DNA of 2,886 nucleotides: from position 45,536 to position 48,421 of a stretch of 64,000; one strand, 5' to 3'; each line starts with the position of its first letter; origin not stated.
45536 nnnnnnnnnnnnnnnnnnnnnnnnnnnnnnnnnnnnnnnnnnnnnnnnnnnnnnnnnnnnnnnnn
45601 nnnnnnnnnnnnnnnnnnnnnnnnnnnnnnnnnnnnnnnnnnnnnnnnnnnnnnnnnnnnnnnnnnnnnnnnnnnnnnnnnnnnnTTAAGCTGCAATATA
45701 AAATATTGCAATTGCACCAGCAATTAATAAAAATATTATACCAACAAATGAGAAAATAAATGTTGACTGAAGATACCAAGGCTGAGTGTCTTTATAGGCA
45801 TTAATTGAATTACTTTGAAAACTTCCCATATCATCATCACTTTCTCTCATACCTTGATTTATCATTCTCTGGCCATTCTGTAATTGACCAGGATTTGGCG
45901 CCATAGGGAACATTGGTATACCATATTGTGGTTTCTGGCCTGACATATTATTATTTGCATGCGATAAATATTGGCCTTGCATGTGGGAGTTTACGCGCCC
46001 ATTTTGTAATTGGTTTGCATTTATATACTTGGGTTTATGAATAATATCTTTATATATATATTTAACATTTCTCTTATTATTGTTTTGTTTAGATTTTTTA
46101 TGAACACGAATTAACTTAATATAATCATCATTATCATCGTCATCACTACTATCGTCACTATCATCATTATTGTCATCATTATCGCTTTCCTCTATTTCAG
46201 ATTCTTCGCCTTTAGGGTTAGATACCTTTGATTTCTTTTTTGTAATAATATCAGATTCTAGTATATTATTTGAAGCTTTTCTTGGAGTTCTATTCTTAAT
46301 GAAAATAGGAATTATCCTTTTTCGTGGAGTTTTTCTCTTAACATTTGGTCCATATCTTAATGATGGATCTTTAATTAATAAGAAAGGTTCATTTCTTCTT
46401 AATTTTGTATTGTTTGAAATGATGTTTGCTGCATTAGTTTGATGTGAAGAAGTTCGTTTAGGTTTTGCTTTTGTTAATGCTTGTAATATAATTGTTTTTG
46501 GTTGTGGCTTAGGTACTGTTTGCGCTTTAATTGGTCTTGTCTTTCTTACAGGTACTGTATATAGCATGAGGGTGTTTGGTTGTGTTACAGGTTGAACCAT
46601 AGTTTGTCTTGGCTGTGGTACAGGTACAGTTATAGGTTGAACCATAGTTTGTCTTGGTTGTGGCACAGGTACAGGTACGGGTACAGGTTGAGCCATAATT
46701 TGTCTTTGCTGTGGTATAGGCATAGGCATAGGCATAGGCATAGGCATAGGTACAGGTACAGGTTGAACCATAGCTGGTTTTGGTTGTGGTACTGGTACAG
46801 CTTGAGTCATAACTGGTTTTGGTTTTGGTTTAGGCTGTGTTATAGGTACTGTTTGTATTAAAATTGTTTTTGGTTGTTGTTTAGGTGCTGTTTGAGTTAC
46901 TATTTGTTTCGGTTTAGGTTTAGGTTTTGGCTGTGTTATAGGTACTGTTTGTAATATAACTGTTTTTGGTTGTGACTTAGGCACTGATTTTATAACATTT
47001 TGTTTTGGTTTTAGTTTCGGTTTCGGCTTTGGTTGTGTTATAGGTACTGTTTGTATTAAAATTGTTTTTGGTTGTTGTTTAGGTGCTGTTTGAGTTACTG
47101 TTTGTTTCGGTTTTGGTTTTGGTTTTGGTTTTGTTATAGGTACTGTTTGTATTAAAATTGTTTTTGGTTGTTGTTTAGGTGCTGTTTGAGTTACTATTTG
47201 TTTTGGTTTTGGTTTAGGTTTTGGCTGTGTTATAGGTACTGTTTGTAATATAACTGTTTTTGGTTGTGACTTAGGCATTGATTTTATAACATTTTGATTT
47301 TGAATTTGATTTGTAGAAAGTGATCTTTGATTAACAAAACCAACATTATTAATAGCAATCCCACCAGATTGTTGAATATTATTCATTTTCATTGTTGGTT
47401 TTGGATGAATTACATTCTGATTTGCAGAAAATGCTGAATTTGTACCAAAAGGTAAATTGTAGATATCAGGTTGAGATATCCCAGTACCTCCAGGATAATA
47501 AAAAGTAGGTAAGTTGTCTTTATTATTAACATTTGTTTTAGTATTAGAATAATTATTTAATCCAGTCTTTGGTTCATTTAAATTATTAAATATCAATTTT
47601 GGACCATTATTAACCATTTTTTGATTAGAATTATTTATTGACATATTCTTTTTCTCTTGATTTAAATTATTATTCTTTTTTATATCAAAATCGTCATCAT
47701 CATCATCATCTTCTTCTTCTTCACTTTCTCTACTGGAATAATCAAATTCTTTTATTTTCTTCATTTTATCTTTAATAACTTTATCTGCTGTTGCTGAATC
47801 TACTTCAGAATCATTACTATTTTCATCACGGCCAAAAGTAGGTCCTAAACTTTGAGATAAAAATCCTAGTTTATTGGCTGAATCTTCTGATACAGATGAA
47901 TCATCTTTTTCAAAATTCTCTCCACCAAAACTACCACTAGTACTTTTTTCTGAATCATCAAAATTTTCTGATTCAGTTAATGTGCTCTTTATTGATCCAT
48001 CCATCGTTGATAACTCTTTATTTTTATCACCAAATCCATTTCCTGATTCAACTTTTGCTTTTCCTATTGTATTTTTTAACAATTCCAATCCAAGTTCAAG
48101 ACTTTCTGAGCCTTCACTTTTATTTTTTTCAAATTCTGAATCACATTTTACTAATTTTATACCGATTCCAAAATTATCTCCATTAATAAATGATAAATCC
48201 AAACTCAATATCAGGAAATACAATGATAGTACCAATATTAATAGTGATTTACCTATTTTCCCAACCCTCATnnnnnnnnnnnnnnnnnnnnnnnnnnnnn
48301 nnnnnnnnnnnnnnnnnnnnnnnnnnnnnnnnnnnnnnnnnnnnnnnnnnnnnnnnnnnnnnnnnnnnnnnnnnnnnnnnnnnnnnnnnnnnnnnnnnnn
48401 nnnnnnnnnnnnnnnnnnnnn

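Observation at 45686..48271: Repeat-rich Pro/Lys/Thr mucin-like surface glycoprotein with coding minisatellites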

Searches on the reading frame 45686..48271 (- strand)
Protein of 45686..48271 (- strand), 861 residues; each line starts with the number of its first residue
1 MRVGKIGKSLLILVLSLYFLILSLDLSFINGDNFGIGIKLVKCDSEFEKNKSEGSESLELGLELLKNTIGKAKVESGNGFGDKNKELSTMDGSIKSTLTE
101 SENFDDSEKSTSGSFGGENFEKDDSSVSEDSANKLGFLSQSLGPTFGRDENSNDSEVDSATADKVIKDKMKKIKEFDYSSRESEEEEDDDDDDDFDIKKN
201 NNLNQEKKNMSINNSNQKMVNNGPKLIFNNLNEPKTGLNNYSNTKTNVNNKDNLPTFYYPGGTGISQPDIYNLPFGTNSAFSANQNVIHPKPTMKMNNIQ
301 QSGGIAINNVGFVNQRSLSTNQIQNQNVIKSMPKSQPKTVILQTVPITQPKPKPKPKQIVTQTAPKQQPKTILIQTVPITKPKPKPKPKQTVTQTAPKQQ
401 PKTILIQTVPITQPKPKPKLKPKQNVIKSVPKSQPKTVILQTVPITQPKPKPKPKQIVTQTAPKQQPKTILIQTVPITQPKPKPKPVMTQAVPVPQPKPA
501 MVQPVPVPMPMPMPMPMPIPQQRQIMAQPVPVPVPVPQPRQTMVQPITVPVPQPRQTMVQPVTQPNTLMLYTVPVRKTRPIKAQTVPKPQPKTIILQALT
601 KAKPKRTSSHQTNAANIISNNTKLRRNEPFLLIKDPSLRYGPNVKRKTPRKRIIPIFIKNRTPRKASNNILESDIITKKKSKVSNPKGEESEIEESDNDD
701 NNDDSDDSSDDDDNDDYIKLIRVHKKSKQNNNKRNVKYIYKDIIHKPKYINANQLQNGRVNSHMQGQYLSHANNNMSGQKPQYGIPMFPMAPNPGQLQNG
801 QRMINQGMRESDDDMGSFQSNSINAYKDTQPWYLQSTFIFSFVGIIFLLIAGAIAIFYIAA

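Call 4: search_protein_families(library=pfam, proteins=[window:45686-48271:-], max_evalue=1)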
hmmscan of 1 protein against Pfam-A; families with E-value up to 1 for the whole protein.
window:45686-48271:- (861 aa): 3 families
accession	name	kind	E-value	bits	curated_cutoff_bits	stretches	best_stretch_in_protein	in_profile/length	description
PF04889.17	Cwf_Cwc_15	-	0.0062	16.8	30.4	1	679-734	107-161/244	Cwf15/Cwc15 cell cycle control protein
PF02970.22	TBCA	-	0.078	13.7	30.3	1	159-222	10-71/99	Tubulin binding cofactor A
PF05793.18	TFIIF_alpha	-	1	8.4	27.1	1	100-225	265-394/528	Transcription initiation factor IIF, alpha subunit (TFIIF-alpha)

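Call 5: find_homologous_proteins(query=window:45686-48271:-)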
Query window:45686-48271:- (861 aa): 5 proteins with E <= 0.001 among 8000 candidates.
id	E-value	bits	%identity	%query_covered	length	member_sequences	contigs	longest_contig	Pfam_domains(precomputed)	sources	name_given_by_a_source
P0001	0.0e+0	1868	99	100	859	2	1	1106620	-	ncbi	ncbi:signal peptide-containing protein [Cryptosporidium parvum]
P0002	0.0e+0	1623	93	36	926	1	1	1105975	-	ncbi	ncbi:signal peptide-containing protein [Cryptosporidium hominis]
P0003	0.0e+0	1560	83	100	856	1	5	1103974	-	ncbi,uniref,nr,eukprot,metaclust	ncbi:unnamed protein product [Cryptosporidium hominis]|uniref:Uncharacterized protein n=1 Tax=Crypto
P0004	1.4e-246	839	49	77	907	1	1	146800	-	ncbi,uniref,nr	ncbi:signal peptide plus transmembrane domain or GPI anchor [Cryptosporidium sp. chipmunk genotype I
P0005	4.5e-171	589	40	97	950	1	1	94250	-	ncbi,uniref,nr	ncbi:signal peptide-containing protein [Cryptosporidium canis]|uniref:Signal peptide-containing prot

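Call 7: list_cluster_members(proteins=[P0001, P0002, P0003, P0004, P0005])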
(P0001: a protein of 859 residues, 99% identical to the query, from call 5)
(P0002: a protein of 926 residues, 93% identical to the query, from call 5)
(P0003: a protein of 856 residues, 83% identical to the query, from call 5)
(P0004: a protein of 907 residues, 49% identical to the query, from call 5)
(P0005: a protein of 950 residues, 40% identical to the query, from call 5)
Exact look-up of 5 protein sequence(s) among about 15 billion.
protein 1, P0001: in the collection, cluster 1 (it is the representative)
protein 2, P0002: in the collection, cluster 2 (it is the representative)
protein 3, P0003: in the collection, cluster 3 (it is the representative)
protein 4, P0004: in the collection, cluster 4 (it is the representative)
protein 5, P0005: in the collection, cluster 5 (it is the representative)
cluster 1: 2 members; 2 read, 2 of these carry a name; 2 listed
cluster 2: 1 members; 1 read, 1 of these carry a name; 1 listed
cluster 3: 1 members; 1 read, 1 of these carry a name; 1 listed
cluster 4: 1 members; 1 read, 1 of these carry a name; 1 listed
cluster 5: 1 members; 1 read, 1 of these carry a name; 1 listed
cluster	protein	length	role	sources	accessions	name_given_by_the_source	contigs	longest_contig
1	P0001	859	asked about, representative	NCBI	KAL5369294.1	signal peptide-containing protein [Cryptosporidium parvum]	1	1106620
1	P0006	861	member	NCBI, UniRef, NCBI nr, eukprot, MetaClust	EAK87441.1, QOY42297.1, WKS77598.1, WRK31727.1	signal peptide plus transmembrane domain or GPI anchor, proline rich, acidic stretches ... | QOY42297.1 hypothetical protein CPATCC_001929 [Cryptosporidium parvum] | status=active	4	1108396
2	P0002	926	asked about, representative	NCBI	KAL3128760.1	signal peptide-containing protein [Cryptosporidium hominis]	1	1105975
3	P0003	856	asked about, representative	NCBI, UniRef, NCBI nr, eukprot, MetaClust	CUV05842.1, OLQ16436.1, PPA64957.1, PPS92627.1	unnamed protein product [Cryptosporidium hominis] | Uncharacterized protein n=1 Tax=Cryptosporidium hominis TaxID=237895 ... | hypothetical protein [Cryptosporidium hominis TU502]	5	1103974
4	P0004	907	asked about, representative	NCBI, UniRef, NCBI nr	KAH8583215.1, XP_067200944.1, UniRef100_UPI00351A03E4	signal peptide plus transmembrane domain or GPI anchor [Cryptosporidium sp. chipmunk ... | signal peptide plus transmembrane domain or GPI anchor n=1 Tax=Cryptosporidium sp. ...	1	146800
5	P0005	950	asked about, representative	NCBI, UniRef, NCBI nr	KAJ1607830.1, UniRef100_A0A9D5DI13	signal peptide-containing protein [Cryptosporidium canis] | Signal peptide-containing protein n=1 Tax=Cryptosporidium canis TaxID=195482 ...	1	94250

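Call 11: find_encoding_contigs(protein=window:45686-48271:-, flank=10000, max_places=6)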
Protein window:45686-48271:- (861 aa): 3 contigs read that carry it; 2 places shown.
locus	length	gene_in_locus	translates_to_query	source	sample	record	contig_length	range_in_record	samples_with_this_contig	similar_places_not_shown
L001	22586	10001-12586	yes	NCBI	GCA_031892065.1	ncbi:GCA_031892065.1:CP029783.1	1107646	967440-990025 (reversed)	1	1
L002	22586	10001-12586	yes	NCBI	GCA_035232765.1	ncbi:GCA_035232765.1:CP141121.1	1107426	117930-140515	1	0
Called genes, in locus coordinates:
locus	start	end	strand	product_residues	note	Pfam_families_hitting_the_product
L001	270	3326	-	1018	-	PF23266:VPS11_N, PF23341:PEP5_VPS11_N, PF23356:TPR_PEP5_VPS11, PF17122:zf-C3H2C3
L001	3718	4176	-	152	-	PF00583:Acetyltransf_1, PF13673:Acetyltransf_10, PF13508:Acetyltransf_7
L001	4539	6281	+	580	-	-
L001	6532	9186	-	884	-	PF08700:VPS51_Exo84_N (weak)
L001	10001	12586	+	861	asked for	-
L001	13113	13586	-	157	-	-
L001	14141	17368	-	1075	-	PF21505:RPN2_N, PF13513:HEAT_EZ (faint), PF01851:PC_rep (faint), PF13646:HEAT_2, PF18004:RPN2_C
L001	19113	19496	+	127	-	-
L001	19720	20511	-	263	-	PF01138:RNase_PH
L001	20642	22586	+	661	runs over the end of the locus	PF00817:IMS, PF21704:POLH-Rev1_HhH, PF21999:IMS_HHH_1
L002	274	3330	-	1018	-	PF23266:VPS11_N, PF23341:PEP5_VPS11_N, PF23356:TPR_PEP5_VPS11, PF17122:zf-C3H2C3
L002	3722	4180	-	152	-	PF00583:Acetyltransf_1, PF13673:Acetyltransf_10, PF13508:Acetyltransf_7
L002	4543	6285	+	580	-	-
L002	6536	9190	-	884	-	PF08700:VPS51_Exo84_N (weak)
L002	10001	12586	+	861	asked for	-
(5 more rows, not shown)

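Call 53: search_protein_representatives(alignment_id=A1)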
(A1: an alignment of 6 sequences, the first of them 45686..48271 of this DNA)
Query: 6 sequences, 862 profile positions. Proteins with E-value up to 0.001 (for the whole library): 13; up to 1e-10: 7; up to 1e-30: 3. The best 13 are listed.
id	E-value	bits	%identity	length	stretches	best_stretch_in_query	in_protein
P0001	0.0e+00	1663.3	-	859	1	1-862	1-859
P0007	9.3e-170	583.0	-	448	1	1-468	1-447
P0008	2.0e-56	208.1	-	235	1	615-862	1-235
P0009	2.8e-30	121.6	-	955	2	705-862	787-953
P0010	1.0e-21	93.2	-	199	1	58-270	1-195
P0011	8.7e-13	63.7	-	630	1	345-609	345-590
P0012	1.8e-11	59.3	-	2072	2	334-594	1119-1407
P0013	9.0e-08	47.1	-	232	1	418-531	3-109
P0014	3.9e-06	41.6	-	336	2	316-475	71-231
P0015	1.6e-05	39.6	-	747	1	321-550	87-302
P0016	1.8e-04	36.1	-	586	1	361-522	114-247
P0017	6.7e-04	34.3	-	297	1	432-568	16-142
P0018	7.2e-04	34.2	-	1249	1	368-519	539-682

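Call 55: predict_structure(alignment_id=A1)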
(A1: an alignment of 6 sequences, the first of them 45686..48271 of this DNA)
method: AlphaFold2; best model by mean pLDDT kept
length: 861 residues; sequences in the alignment: 6
mean_pLDDT: 32.8   pTM: 0.17
mean pLDDT of the five models: 32.8, 30.0, 28.4, 26.7, 26.6
residues with pLDDT >= 90: 0; 70-90: 5; 50-70: 50; < 50: 806
segments of 3 or more residues with pLDDT < 50: 1-3, 23-158, 173-837
pLDDT, mean of each block of 10 residues (from residue 1): 51 60 42 35 30 30 30 26 26 25 28 31 32 32 33 42 62 44 30 29 28 25 25 26 29 29 27 26 26 27 25 24 26 29 30 33 32 30 34 30 28 32 32 32 31 29 32 31 33 34 32 37 30 37 34 31 34 35 34 31 31 28 33 38 36 28 28 27 29 29 34 31 31 29 30 34 28 28 32 34 28 29 34 45 68 66 49
secondary structure, 60 per line:
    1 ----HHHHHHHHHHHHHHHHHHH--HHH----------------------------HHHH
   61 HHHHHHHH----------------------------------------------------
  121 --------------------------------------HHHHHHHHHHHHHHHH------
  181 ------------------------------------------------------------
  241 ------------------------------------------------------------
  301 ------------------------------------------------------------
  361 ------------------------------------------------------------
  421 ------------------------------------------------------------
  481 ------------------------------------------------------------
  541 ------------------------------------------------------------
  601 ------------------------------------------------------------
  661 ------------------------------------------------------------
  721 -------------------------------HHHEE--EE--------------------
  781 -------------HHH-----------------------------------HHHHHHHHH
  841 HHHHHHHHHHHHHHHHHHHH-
elements in order (helices of 4 or more, strands of 3 or more residues): H5-23 H57-68 H159-174 H832-860

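Call 56: list_cluster_members(proteins=[P0007, P0008, P0009, P0010, P0011])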
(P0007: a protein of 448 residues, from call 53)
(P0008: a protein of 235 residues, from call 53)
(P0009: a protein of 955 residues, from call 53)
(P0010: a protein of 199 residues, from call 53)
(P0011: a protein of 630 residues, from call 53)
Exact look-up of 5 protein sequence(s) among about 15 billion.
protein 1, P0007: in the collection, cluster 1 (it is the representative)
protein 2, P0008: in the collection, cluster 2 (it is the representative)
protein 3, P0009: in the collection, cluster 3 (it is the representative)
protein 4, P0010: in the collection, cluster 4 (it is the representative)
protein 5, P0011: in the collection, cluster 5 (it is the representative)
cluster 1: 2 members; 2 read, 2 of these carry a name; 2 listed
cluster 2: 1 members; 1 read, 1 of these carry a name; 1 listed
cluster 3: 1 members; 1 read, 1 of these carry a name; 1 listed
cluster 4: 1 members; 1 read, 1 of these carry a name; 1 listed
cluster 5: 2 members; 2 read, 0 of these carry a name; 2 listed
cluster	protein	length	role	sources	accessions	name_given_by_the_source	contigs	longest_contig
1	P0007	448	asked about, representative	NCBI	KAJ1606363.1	signal peptide-containing protein, partial [Cryptosporidium canis]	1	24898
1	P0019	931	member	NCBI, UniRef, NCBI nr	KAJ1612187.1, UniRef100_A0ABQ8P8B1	signal peptide-containing protein [Cryptosporidium canis] | Signal peptide-containing protein n=1 Tax=Cryptosporidium canis TaxID=195482 ...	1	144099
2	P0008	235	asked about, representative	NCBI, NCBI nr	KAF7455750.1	signal peptide plus transmembrane domain or GPI anchor [Cryptosporidium felis]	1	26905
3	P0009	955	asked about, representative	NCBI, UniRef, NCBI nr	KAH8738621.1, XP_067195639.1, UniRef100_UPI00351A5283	signal peptide plus transmembrane domain or GPI anchor [Cryptosporidium ryanae] | signal peptide plus transmembrane domain or GPI anchor n=1 Tax=Cryptosporidium ryanae ...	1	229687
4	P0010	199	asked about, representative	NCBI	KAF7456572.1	protein with signal peptide plus transmembrane domain or GPI anchor, partial ...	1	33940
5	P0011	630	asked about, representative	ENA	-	-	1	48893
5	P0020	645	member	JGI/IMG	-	-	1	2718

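Call 58: find_encoding_contigs(protein=P0001, flank=500, max_places=2)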
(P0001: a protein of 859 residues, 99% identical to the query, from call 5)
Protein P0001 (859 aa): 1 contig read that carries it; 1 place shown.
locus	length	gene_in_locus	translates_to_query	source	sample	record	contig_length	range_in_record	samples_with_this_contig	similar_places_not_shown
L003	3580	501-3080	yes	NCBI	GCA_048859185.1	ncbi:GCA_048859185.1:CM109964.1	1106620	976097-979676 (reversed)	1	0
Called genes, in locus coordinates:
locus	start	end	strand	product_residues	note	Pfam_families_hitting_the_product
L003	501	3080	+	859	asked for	-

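Call 59: find_encoding_contigs(protein=P0002, flank=500, max_places=2)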
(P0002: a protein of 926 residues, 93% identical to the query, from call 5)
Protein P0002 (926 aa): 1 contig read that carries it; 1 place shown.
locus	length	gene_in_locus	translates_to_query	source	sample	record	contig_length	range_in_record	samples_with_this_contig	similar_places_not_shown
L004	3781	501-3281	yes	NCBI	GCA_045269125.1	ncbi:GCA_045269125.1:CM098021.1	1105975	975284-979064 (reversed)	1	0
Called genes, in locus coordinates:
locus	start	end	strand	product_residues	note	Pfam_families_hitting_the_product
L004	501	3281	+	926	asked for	-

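Call 60: find_encoding_contigs(protein=P0003, flank=500, max_places=5)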
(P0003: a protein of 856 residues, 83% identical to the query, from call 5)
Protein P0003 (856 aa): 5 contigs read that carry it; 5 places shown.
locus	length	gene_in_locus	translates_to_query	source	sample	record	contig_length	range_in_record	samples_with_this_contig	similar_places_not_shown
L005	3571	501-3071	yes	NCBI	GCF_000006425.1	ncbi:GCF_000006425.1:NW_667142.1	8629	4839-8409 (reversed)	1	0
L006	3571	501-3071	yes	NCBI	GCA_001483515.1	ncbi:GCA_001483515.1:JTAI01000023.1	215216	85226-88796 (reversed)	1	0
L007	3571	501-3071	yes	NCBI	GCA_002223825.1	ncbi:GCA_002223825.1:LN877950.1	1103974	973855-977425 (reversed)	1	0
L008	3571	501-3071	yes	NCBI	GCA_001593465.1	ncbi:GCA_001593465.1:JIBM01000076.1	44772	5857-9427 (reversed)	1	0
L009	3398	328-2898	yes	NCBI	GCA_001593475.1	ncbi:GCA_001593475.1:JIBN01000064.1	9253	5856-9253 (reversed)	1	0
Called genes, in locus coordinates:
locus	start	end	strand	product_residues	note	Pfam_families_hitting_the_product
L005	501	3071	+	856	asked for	-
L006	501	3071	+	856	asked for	-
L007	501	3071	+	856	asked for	-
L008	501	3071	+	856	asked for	-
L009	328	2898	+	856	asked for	-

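Call 64: find_encoding_contigs(protein=P0009, flank=10000, max_places=2)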
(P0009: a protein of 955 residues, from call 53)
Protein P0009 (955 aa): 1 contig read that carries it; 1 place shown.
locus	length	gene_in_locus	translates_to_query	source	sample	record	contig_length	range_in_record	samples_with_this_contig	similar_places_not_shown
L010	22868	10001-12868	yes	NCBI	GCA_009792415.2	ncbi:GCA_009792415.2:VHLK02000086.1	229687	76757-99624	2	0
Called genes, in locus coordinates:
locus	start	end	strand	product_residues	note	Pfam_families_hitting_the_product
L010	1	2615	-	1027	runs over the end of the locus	PF23266:VPS11_N, PF23341:PEP5_VPS11_N, PF23356:TPR_PEP5_VPS11, PF17122:zf-C3H2C3 (weak)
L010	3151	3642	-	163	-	PF00583:Acetyltransf_1, PF13673:Acetyltransf_10, PF13508:Acetyltransf_7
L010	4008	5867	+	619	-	-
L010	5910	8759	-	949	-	PF08700:VPS51_Exo84_N (weak)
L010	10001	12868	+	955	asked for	-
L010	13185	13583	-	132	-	-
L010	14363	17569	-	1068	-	PF02985:HEAT (faint), PF21505:RPN2_N, PF01851:PC_rep (weak), PF13646:HEAT_2, PF18004:RPN2_C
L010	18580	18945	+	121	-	PF07491:PPI_Ypi1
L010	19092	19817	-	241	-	PF01138:RNase_PH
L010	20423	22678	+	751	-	PF00817:IMS, PF21704:POLH-Rev1_HhH, PF21999:IMS_HHH_1 (weak)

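Call 82: search_solved_structures(query=window:45686-48271:-, max_evalue=1)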
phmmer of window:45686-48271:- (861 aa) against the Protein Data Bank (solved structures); distinct sequences matched with E-value up to 1: 2.
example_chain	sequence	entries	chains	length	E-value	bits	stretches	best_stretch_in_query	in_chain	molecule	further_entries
6cvj_D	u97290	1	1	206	0.039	15.4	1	342-482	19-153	Microtubule-associated protein tau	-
9cg9_K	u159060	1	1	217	0.55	11.6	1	571-713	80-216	High mobility group protein B1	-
